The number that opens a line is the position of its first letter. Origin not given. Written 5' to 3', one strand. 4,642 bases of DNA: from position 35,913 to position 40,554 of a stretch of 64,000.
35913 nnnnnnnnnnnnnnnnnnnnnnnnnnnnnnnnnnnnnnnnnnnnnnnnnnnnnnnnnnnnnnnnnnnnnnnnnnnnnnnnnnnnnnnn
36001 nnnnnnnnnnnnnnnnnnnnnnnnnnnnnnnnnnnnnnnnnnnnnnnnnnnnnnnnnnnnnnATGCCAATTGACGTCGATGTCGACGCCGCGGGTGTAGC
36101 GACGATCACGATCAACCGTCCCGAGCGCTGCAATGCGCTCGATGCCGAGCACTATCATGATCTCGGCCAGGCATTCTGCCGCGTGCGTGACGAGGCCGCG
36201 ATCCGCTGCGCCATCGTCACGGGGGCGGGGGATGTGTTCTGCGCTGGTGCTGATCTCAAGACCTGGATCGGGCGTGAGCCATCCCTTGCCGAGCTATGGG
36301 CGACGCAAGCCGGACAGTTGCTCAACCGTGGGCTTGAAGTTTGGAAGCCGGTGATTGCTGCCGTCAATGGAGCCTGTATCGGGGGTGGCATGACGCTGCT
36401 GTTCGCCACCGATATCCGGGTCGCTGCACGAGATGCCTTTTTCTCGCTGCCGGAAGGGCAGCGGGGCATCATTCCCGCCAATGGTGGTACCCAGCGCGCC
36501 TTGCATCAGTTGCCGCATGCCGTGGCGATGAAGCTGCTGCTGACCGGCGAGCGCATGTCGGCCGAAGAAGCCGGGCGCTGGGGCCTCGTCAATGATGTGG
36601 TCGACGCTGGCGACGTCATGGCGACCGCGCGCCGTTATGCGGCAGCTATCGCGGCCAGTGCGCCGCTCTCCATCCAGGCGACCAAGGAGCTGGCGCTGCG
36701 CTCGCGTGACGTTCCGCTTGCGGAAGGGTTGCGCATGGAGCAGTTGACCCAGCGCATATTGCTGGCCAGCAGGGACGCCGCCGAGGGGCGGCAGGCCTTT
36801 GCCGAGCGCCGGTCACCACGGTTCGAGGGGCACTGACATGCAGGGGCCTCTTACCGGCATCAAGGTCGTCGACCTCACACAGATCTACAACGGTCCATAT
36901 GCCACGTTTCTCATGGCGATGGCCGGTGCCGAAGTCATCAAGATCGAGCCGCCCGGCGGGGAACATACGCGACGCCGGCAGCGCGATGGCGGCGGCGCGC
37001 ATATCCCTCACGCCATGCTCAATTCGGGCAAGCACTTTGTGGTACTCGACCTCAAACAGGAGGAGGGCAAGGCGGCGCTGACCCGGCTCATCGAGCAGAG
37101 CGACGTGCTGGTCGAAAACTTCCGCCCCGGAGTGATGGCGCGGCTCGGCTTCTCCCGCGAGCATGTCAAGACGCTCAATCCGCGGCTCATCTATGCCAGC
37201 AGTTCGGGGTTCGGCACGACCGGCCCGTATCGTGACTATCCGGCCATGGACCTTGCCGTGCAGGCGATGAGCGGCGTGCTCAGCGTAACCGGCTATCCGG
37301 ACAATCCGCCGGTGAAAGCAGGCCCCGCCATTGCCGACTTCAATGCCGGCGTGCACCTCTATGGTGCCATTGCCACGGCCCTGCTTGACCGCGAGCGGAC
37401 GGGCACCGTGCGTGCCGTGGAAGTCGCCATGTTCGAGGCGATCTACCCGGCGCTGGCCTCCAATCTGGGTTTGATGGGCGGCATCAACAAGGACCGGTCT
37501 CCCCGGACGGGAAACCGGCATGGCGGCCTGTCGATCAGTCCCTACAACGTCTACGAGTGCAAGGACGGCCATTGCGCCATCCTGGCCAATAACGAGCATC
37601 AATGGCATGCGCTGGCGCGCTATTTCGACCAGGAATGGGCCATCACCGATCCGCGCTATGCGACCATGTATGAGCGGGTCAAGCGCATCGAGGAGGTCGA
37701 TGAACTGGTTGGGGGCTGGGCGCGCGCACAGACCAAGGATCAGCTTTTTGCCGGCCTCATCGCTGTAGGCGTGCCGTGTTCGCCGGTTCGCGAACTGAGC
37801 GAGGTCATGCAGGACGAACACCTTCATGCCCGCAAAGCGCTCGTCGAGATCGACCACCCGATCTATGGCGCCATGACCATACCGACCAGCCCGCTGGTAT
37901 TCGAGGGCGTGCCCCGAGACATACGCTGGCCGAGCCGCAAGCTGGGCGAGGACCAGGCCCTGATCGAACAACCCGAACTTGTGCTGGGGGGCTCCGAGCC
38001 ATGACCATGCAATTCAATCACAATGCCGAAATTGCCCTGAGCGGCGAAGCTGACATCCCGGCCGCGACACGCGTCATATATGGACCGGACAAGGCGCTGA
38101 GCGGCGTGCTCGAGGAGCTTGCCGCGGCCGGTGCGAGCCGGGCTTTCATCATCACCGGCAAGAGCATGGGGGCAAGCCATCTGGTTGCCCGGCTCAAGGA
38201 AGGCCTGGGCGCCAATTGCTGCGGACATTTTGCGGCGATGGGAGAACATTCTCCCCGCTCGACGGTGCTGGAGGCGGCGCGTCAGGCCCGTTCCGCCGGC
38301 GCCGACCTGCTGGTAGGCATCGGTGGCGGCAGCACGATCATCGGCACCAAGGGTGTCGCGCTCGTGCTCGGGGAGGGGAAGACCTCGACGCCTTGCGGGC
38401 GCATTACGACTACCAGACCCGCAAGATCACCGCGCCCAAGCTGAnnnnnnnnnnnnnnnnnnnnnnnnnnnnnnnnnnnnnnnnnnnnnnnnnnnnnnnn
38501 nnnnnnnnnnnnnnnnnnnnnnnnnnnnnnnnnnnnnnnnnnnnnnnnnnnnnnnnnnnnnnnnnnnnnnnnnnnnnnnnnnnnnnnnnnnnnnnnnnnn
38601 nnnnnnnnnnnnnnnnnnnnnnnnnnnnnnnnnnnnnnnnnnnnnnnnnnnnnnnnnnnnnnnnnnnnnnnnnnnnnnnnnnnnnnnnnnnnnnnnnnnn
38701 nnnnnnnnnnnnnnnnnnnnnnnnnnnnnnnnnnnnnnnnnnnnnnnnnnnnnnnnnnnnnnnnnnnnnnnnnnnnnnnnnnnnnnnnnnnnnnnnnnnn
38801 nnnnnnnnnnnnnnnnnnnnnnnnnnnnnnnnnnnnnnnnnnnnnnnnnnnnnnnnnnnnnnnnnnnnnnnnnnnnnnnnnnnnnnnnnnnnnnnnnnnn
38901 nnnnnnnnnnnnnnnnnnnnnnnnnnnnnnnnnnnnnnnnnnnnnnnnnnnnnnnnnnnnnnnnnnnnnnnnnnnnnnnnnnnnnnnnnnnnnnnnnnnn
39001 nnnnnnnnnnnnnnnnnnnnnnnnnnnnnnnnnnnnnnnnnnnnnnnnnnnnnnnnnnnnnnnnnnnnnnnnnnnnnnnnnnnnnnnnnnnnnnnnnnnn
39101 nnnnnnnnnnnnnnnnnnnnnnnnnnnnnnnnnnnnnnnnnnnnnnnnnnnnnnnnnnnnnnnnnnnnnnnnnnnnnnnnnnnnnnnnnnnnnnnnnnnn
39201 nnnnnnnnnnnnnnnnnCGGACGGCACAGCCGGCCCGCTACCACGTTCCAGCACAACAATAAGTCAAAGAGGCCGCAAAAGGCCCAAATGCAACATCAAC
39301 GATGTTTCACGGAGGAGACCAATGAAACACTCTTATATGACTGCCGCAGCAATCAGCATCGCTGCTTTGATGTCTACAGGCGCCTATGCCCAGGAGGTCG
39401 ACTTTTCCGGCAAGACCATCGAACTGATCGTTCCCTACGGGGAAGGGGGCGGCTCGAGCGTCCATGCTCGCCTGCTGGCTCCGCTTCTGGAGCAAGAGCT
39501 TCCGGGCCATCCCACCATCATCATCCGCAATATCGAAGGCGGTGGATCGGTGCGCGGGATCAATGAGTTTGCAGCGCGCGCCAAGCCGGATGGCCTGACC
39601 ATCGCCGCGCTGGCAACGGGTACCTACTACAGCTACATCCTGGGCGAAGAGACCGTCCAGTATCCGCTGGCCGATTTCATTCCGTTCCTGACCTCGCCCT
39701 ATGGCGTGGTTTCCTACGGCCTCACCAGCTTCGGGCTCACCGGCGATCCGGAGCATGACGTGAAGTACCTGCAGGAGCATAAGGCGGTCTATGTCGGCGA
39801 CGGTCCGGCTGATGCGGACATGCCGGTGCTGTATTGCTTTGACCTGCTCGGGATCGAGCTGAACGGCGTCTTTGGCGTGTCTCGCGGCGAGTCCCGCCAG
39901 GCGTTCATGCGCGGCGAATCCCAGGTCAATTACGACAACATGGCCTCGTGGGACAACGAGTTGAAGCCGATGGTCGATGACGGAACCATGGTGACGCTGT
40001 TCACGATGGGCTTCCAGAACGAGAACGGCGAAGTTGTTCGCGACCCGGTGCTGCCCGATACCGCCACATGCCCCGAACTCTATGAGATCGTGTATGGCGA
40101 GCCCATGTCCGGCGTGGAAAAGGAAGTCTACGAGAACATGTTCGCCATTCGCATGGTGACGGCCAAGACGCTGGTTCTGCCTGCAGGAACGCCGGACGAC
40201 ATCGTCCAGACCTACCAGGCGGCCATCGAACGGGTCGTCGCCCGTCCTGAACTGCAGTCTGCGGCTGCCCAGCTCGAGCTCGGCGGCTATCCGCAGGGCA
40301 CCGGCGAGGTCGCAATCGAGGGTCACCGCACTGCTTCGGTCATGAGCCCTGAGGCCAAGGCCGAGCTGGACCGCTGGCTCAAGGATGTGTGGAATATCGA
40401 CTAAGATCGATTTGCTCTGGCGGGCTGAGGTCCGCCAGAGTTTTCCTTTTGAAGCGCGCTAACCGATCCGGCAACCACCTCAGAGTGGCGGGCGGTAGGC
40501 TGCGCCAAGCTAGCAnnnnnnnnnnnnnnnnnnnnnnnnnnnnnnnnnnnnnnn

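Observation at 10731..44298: Uncharacterised CoA-dependent polycarboxylate/branched-acid catabolic island with four MmgE/PrpD paralogues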

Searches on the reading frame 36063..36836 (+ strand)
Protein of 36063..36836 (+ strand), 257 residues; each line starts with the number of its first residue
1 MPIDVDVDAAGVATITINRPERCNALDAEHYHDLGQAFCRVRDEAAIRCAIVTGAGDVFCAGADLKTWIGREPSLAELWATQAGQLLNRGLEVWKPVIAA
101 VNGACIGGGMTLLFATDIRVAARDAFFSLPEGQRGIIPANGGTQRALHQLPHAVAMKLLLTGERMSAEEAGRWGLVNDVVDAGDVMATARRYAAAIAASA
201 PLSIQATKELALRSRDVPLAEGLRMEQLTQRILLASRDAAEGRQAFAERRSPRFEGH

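Call 6: search_protein_families(library=pfam, proteins=[window:36063-36836:+], max_evalue=0.00001)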
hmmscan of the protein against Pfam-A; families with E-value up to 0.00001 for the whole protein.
window:36063-36836:+ (257 aa): 2 families
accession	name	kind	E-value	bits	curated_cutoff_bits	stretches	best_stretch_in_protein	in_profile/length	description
PF00378.25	ECH_1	-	3.3e-63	213.8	27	1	10-256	4-250/251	Enoyl-CoA hydratase/isomerase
PF16113.10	ECH_2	-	3.3e-33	116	27.2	1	13-185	2-177/335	Enoyl-CoA hydratase/isomerase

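Call 38: search_protein_families(library=ncbifam, proteins=[window:36063-36836:+], max_evalue=1e-20)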
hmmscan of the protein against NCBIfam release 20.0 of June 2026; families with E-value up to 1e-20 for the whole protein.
window:36063-36836:+ (257 aa): 61 families (the best 25 are shown)
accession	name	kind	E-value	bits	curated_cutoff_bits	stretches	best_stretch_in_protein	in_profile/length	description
NF051848.1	EnCoAHydtEchA19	equivalog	5.3e-72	242.5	400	1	11-256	9-257/258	enoyl-CoA hydratase EchA19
NF006100.0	PRK08252.1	subfamily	1.2e-62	211.7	282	1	10-256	11-253/254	crotonase/enoyl-CoA hydratase family protein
NF042430.2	EnCoAhydt_DpgD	equivalog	9.1e-61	205.6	400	1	12-256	7-257/258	enoyl-CoA-hydratase DpgD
NF006007.0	PRK08138.1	subfamily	1.3e-59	201.7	355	1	5-256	11-260/261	enoyl-CoA hydratase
NF005864.0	PRK07799.1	equivalog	5.6e-58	196.2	316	1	13-256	19-265/266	crotonase/enoyl-CoA hydratase family protein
NF002936.2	PRK03580.1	equivalog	6.4e-57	192.9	500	1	11-257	12-261/261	crotonobetainyl-CoA hydratase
NF005802.0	PRK07657.1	equivalog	2.6e-56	191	363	1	3-256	5-259/260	enoyl-CoA hydratase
NF007239.0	PRK09674.1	equivalog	6.1e-54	183.2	371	1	8-256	10-256/257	2,3-dehydroadipyl-CoA hydratase PaaF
NF005126.0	PRK06563.1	subfamily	2e-53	181.4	261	1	12-256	17-262/263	crotonase/enoyl-CoA hydratase family protein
NF005803.0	PRK07658.1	equivalog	2.8e-51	174.4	313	1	11-256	11-256/257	enoyl-CoA hydratase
NF004781.0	PRK06127.1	subfamily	1.6e-50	172.2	291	1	9-257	18-269/269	enoyl-CoA hydratase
NF005073.0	PRK06495.1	subfamily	4.3e-50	170.4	296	1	5-256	8-256/257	enoyl-CoA hydratase/isomerase family protein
NF004475.0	PRK05809.1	subfamily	1.2e-48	165.9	394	1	11-255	13-258/260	short-chain-enoyl-CoA hydratase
NF004794.0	PRK06142.1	equivalog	1.7e-47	162.4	308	1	9-256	13-272/273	crotonase/enoyl-CoA hydratase family protein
NF004517.0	PRK05862.1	equivalog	4.7e-47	160.7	396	1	11-255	13-255/257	enoyl-CoA hydratase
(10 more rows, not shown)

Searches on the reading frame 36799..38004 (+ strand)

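Call 6: search_protein_families(library=pfam, proteins=[window:36799-38004:+], max_evalue=0.00001)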
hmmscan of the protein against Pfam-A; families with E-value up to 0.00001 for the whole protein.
window:36799-38004:+ (401 aa): 1 family
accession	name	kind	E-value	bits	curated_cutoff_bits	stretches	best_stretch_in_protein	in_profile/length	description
PF02515.22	CoA_transf_3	-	4.8e-110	368.5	23.3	1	18-385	1-365/366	CoA-transferase family III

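Call 38: search_protein_families(library=ncbifam, proteins=[window:36799-38004:+], max_evalue=1e-20)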
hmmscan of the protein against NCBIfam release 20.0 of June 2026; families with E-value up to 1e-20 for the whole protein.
window:36799-38004:+ (401 aa): 6 families
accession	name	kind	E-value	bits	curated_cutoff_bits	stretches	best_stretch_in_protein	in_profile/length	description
NF008511.0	PRK11430.1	equivalog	1e-82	278.3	522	1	13-371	5-356/381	CoA:oxalate CoA-transferase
NF003809.0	PRK05398.1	subfamily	1.9e-79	267.2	442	1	14-215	1-204/416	formyl-CoA transferase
TIGR03253.1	oxalate_frc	equivalog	3.9e-75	253.1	504.2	1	17-215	3-203/416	formyl-CoA transferase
NF052585.1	SucGlutTfsCaiB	equivalog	1.9e-71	240.8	750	1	14-388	4-383/394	succinate--glutarate CoA-transferase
NF041294.1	Scnl_mescCoAtase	equivalog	1.2e-68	232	700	1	18-368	4-358/381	succinyl-CoA:mesaconate CoA-transferase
NF002914.1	PRK03525.1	equivalog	8.9e-33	113.8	413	1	15-353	7-341/400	L-carnitine CoA-transferase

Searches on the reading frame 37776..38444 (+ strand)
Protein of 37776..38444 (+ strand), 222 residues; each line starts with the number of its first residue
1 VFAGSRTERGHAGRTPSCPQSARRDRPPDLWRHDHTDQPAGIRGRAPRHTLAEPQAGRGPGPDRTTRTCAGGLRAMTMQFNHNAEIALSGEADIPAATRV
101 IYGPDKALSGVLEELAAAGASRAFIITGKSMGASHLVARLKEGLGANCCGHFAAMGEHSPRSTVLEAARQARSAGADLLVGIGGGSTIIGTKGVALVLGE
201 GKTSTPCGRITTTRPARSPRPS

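Call 11: search_protein_families(library=pfam, proteins=[window:37776-38444:+], max_evalue=0.01)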
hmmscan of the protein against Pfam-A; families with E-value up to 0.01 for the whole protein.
window:37776-38444:+ (222 aa): 2 families
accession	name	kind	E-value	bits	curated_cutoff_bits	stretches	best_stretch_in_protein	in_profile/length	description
PF00465.25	Fe-ADH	-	9.2e-18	64.8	31.3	1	98-202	2-106/168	Iron-containing alcohol dehydrogenase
PF13685.12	Fe-ADH_2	-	0.00038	20.9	28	1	112-195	11-94/149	Iron-containing alcohol dehydrogenase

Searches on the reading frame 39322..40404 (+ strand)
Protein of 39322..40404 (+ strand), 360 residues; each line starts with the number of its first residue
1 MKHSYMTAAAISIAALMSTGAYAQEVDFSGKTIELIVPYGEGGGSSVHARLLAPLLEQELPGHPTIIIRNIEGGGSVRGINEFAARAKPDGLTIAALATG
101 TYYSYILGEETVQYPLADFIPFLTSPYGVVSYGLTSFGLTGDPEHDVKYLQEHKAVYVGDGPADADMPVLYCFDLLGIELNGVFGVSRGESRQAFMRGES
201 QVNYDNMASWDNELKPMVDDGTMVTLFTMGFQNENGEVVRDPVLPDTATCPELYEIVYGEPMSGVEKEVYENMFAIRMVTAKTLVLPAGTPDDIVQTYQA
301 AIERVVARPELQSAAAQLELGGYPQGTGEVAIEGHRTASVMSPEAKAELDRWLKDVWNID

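Call 6: search_protein_families(library=pfam, proteins=[window:39322-40404:+], max_evalue=0.00001)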
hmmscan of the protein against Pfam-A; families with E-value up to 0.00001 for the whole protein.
window:39322-40404:+ (360 aa): 0 families

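Call 11: search_protein_families(library=pfam, proteins=[window:39322-40404:+], max_evalue=0.01)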
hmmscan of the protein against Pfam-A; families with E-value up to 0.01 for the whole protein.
window:39322-40404:+ (360 aa): 1 family
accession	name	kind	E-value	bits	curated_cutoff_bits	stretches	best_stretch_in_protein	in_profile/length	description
PF03401.19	TctC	-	0.00091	19.3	27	0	276-316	200-240/274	Tripartite tricarboxylate transporter family receptor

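Call 47: search_solved_structures(query=window:39322-40404:+, max_evalue=0.01)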
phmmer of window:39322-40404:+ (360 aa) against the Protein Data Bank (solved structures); distinct sequences matched with E-value up to 0.01: 9.
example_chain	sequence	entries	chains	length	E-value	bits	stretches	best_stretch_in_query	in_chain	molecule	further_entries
4x9t_A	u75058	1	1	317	1.7e-08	37.3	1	24-127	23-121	Uncharacterized protein UPF0065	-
2dvz_A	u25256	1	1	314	1.9e-08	37.2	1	28-121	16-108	Putative exported protein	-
6hke_A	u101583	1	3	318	1.7e-07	34.1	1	24-252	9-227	Possible TctC subunit of the Tripartite Tricarboxylate Transport(TTT) Family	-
25hk_A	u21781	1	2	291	2.3e-05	27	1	26-97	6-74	Tripartite tricarboxylate transporter substrate binding protein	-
8hka_A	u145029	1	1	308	0.00012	24.7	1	32-100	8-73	Periplasmic terephthalate binding protein (TBP)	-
8hkb_A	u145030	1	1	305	0.00014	24.4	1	31-100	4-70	Periplasmic terephthalate binding protein (TBP)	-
8hk9_D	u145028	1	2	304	0.00017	24.2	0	32-100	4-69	Periplasmic terephthalate binding protein (TBP)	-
2f5x_A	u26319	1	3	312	0.00037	23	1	28-122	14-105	BugD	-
7ndr_A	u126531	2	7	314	0.00053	22.5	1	29-100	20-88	Tripartite tricarboxylate transporter substrate binding protein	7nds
